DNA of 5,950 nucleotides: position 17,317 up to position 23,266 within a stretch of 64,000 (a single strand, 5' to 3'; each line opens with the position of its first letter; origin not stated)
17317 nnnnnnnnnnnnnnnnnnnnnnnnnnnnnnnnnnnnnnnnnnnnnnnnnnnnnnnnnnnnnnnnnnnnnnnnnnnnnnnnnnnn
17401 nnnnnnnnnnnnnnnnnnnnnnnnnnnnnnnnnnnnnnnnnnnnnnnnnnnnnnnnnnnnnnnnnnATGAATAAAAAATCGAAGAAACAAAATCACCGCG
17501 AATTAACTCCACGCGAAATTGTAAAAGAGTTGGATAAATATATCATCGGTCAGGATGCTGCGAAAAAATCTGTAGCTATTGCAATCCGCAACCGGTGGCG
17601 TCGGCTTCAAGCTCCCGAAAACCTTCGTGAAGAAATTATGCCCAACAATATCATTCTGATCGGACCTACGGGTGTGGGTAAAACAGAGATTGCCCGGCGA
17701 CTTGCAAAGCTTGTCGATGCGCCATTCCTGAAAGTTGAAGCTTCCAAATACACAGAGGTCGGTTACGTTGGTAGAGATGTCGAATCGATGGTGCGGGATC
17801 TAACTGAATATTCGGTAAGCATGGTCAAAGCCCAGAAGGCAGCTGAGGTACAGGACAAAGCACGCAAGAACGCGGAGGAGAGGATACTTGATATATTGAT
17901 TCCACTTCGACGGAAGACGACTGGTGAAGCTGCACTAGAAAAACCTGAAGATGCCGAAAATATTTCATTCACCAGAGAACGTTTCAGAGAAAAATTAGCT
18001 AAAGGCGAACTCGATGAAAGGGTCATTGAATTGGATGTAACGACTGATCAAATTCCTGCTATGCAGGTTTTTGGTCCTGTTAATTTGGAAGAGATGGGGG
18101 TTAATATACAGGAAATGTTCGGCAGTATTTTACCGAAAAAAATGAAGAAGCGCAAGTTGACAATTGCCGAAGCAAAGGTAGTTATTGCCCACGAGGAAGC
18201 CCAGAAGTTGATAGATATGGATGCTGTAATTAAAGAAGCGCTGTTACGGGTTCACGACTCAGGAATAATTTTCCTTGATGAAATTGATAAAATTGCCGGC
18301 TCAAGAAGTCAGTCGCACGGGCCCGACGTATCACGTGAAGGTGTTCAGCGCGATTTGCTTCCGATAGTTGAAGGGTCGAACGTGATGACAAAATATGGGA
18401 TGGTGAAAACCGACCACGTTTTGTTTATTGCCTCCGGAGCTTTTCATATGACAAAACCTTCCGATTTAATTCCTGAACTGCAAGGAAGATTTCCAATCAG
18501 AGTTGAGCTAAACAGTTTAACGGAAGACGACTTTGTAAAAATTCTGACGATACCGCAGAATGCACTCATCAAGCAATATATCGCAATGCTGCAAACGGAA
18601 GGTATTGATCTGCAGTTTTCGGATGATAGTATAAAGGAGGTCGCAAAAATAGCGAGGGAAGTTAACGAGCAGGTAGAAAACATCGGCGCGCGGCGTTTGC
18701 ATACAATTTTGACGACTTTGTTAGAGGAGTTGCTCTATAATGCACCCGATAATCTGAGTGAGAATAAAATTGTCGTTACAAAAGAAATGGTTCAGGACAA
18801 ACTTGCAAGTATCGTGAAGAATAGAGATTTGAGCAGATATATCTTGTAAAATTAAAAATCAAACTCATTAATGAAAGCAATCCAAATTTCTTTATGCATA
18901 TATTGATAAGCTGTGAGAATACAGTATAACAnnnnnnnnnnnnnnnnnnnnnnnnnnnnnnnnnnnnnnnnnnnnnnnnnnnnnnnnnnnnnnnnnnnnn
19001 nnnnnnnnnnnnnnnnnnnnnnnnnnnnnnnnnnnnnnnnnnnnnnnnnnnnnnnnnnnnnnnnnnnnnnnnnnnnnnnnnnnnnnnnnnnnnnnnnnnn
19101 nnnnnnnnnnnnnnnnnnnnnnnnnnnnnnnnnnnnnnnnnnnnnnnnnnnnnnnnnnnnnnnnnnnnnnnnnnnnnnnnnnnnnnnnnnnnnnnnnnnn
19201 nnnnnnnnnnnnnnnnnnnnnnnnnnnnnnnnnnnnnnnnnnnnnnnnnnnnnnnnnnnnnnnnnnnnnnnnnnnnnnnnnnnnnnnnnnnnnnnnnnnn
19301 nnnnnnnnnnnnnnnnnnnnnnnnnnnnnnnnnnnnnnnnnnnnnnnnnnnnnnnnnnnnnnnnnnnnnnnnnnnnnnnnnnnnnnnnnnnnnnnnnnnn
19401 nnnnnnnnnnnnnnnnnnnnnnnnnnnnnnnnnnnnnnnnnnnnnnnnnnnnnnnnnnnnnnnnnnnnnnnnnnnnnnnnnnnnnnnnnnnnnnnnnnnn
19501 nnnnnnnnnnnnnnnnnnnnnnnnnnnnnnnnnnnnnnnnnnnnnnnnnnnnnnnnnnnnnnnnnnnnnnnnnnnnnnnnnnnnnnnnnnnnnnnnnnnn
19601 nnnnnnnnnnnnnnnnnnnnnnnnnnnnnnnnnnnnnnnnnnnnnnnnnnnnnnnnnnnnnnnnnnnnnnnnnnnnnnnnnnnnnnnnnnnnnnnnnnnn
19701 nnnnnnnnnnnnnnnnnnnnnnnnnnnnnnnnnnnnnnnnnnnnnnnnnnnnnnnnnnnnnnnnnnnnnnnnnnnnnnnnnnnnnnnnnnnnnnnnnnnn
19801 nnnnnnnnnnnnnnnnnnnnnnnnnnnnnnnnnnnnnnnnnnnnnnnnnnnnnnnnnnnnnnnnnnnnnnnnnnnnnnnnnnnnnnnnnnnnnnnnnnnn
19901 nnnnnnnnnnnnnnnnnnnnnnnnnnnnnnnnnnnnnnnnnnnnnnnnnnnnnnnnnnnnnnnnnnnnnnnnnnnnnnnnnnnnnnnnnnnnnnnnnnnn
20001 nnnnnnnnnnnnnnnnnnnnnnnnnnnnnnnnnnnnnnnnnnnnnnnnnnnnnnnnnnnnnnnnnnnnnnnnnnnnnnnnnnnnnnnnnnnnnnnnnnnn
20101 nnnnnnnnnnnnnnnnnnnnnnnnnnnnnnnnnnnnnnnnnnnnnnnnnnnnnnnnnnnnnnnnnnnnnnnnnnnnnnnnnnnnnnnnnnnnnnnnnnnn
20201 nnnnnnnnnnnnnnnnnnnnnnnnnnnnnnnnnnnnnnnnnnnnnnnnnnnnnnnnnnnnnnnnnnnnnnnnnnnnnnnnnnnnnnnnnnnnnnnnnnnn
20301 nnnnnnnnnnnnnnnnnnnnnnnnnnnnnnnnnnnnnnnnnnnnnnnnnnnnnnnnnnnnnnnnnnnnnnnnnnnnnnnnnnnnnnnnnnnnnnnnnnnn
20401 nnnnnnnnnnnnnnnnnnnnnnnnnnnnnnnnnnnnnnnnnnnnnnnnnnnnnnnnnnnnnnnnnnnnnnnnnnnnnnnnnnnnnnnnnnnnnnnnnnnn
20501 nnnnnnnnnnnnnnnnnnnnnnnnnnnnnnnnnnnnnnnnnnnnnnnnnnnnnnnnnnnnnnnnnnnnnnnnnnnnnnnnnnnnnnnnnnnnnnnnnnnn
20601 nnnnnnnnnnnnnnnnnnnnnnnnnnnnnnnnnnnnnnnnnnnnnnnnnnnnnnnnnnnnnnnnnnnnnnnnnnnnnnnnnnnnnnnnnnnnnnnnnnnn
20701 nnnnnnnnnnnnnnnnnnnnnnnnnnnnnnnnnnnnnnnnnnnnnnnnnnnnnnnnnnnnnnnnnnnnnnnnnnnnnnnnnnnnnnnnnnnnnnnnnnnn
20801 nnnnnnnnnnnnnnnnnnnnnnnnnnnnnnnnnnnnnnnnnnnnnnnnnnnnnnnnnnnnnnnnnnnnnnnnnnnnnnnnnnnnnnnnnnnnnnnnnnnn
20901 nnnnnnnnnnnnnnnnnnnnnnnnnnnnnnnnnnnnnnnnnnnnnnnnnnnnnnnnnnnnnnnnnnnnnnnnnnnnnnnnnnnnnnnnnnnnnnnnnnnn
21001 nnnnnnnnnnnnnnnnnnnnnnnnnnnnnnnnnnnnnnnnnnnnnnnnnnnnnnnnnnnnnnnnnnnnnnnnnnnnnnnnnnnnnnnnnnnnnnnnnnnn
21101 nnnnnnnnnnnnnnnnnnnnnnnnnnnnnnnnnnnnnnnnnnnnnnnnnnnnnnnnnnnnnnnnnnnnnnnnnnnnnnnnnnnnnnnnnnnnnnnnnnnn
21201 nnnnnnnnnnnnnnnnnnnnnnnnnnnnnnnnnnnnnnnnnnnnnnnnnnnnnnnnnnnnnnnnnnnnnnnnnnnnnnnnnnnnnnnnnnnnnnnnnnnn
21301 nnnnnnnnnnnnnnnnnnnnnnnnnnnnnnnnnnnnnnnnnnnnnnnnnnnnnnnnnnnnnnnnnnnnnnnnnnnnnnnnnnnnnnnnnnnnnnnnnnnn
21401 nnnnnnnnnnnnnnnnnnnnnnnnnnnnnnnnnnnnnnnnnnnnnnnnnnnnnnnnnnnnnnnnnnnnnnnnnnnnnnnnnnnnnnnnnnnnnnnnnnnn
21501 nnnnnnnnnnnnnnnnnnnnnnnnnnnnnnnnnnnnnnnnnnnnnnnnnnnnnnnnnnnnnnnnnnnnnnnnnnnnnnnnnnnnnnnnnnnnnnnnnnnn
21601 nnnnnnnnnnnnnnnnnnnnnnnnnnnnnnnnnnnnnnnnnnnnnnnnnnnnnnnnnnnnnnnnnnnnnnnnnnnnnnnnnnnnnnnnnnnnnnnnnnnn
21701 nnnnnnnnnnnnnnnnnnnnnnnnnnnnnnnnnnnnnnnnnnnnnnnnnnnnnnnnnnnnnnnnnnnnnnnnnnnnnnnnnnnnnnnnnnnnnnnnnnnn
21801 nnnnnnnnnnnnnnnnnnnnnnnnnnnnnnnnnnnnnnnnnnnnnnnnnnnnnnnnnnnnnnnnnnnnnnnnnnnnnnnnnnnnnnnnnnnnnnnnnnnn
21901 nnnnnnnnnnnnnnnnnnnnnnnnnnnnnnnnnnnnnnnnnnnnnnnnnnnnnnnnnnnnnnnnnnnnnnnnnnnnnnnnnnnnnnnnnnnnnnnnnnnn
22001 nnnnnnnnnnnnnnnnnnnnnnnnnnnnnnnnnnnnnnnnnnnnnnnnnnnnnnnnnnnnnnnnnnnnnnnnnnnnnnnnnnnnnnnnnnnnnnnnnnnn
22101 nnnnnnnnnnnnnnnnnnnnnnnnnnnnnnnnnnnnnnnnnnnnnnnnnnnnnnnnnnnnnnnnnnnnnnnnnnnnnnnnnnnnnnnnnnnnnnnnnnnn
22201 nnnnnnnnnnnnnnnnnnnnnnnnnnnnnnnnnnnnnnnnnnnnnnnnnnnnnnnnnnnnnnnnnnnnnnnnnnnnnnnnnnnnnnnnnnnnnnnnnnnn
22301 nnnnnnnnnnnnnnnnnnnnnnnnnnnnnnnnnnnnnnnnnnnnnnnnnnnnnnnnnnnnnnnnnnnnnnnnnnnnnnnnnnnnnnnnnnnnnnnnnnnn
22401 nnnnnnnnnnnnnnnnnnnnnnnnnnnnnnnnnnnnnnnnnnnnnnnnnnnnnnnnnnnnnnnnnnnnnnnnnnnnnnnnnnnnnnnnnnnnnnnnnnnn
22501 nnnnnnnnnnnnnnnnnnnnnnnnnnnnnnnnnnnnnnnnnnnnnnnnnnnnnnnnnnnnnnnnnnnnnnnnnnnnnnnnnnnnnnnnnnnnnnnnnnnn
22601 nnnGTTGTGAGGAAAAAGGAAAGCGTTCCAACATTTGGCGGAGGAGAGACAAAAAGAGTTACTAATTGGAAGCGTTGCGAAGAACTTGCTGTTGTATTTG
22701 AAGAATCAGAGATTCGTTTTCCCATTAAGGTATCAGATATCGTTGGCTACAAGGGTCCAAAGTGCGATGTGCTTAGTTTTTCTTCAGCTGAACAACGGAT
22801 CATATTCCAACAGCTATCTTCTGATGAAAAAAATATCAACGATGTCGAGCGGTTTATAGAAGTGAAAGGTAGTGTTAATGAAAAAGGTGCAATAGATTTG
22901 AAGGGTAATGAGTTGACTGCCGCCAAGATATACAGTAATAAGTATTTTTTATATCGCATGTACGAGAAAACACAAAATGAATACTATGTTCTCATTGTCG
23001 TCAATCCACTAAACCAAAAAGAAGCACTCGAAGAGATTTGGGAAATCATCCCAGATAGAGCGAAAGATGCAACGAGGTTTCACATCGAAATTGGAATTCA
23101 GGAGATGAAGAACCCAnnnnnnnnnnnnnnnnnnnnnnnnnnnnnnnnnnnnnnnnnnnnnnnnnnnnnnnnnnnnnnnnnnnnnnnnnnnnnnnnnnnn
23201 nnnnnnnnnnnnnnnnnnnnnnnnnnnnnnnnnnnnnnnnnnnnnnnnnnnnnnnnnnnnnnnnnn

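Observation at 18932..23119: Giant GHKL-ATPase/DUF3883 protein, a candidate defense gene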

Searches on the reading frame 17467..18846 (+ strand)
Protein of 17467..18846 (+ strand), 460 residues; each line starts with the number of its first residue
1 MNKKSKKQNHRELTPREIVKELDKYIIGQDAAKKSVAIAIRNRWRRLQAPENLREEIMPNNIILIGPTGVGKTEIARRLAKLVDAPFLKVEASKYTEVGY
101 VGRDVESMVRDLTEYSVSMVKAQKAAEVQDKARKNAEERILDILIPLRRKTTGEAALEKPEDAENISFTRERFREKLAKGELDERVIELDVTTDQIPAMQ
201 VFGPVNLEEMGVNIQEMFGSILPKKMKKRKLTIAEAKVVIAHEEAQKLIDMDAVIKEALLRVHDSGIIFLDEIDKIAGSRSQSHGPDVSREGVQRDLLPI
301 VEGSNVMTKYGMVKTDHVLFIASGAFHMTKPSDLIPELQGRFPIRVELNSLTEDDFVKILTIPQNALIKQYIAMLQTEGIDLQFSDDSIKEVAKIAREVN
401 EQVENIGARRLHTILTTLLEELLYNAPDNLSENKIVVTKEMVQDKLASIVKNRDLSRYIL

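Call 8: search_protein_families(library=pfam, proteins=[window:17467-18846:+], max_evalue=0.001)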
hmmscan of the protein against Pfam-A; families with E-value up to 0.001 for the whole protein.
window:17467-18846:+ (460 aa): 9 families
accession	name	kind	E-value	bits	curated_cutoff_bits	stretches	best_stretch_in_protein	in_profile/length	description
PF07724.20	AAA_2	-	2.8e-33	115.7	27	2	207-345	19-166/166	AAA domain (Cdc48 subfamily)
PF00004.35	AAA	-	1.2e-16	61.7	21.2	2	243-348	41-129/131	ATPase family associated with various cellular activities (AAA)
PF07728.20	AAA_5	-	1.6e-08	35.1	22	1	61-100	1-41/139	AAA domain (dynein-related subfamily)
PF13401.12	AAA_22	-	3e-06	28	27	1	61-126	7-77/130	AAA domain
PF00493.29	MCM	-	1.5e-05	24.7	23.3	0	9-101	9-98/224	MCM P-loop domain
PF13238.12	AAA_18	-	4.8e-05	24.3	29.4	1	62-137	1-68/128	AAA domain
PF13191.12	AAA_16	-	0.00014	22.9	32.6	0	59-157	24-104/167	AAA ATPase domain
PF05496.18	RuvB_N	-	0.00037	20.7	27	0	21-89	5-63/159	Holliday junction DNA helicase RuvB P-loop domain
PF10431.15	ClpB_D2-small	-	0.00061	20.2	21.9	0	351-426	1-67/81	C-terminal, D2-small domain, of ClpB protein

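Call 29: find_related_loci(query=window:17467-18846:+, collection=genome_contigs, flank=10000)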
Query window:17467-18846:+ (460 aa) in genome_contigs; peptide patterns used: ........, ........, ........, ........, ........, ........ (x = any residue, [..] = any of these).
329 stretches matched a pattern; 215 encode a relative of the query (tblastn E <= 1e-3); the best 80 are kept; 80 distinct loci.
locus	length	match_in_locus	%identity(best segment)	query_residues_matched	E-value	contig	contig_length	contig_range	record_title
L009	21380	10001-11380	96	1-460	0e+0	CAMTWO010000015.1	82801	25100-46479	MAG: uncultured Ignavibacteriae bacterium isolate G03_MAG_00003 genome assembly, contig: G03_MAG_00003_000000000023, who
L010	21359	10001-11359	95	8-460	0e+0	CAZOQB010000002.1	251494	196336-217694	MAG TPA_asm: uncultured Ignavibacteriaceae bacterium isolate binchicken_co191_10 genome assembly, contig: NODE_35_length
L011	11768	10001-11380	87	1-460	0e+0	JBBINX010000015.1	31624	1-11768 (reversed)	MAG: Ignavibacteriales bacterium isolate PGF172224_bin_266 NODE_650_length_31624_cov_6.227248, whole genome shotgun sequ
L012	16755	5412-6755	81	12-460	0e+0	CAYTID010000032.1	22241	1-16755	MAG TPA_asm: uncultured Ignavibacteriaceae bacterium isolate SRP257756_co1_95 genome assembly, contig: NODE_1801_length_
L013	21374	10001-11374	78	1-460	0e+0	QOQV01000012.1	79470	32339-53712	MAG: Ignavibacteriae bacterium isolate BY39 NODE_264, whole genome shotgun sequence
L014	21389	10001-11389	73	1-460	0e+0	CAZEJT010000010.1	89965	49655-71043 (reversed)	MAG TPA_asm: uncultured Chlorobiaceae bacterium isolate SRP273308_co1_412 genome assembly, contig: NODE_261_length_89965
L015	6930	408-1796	74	1-460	0e+0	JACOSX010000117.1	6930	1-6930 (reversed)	MAG: Ignavibacteria bacterium isolate NC_groundwater_29_Pr7_B-0.1um_49_11 FFV18_Bp1_scaffold_557756, whole genome shotgu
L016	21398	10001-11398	73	1-460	0e+0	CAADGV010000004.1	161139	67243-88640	uncultured Chlorobi bacterium isolate CHB1.fa.gz genome assembly, contig: k127_229334, whole genome shotgun sequence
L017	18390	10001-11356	74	12-460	0e+0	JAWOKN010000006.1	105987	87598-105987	MAG: Bacteroidota bacterium isolate bin_159 c_000011437814, whole genome shotgun sequence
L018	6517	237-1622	73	2-460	0e+0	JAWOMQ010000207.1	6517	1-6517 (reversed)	MAG: Bacteroidota bacterium isolate bin_71 c_000011777039, whole genome shotgun sequence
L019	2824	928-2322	71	1-460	0e+0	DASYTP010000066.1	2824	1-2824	MAG TPA_asm: Bacteroidota bacterium isolate SMAG_U4570 k141_2486497, whole genome shotgun sequence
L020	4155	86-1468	73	3-460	0e+0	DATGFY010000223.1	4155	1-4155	MAG TPA_asm: Bacteroidota bacterium isolate SMAG_U9740 k141_1578564, whole genome shotgun sequence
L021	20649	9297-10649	73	11-460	0e+0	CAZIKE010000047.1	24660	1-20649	MAG TPA_asm: uncultured Chitinophagales bacterium isolate SRP290908_co1_392 genome assembly, contig: NODE_2508_length_24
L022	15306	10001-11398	71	1-460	0e+0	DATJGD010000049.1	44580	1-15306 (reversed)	MAG TPA_asm: Bacteroidota bacterium isolate SMAG_U15477 k141_11408619, whole genome shotgun sequence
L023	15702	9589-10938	73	12-460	0e+0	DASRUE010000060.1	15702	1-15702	MAG TPA_asm: Bacteroidota bacterium isolate SMAG_U7886 k141_1343029, whole genome shotgun sequence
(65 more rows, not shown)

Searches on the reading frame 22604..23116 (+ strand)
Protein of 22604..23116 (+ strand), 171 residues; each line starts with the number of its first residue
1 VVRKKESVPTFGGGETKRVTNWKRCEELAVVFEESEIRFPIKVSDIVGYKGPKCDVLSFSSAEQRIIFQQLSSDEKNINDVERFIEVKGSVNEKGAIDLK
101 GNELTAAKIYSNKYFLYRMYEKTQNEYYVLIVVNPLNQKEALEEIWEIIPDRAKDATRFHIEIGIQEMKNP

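Call 56: predict_structure(alignment_id=A3)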
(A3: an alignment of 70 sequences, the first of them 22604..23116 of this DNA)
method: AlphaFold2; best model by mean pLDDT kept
length: 171 residues; sequences in the alignment: 70
mean_pLDDT: 88.1   pTM: 0.80
mean pLDDT of the five models: 88.1, 88.0, 87.3, 87.3, 84.9
residues with pLDDT >= 90: 118; 70-90: 28; 50-70: 17; < 50: 8
segments of 3 or more residues with pLDDT < 50: 1-3, 9-13
pLDDT, mean of each block of 10 residues (from residue 1): 53 55 94 98 90 96 97 92 97 89 96 97 89 97 92 93 77 58
secondary structure, 60 per line:
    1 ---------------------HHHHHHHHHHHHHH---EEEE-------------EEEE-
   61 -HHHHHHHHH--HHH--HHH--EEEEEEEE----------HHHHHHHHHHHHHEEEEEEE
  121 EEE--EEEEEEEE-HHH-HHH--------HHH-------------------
elements in order: H22-35 E39-42 E56-59 H62-70 E83-90 H101-113 E114-123 E126-133
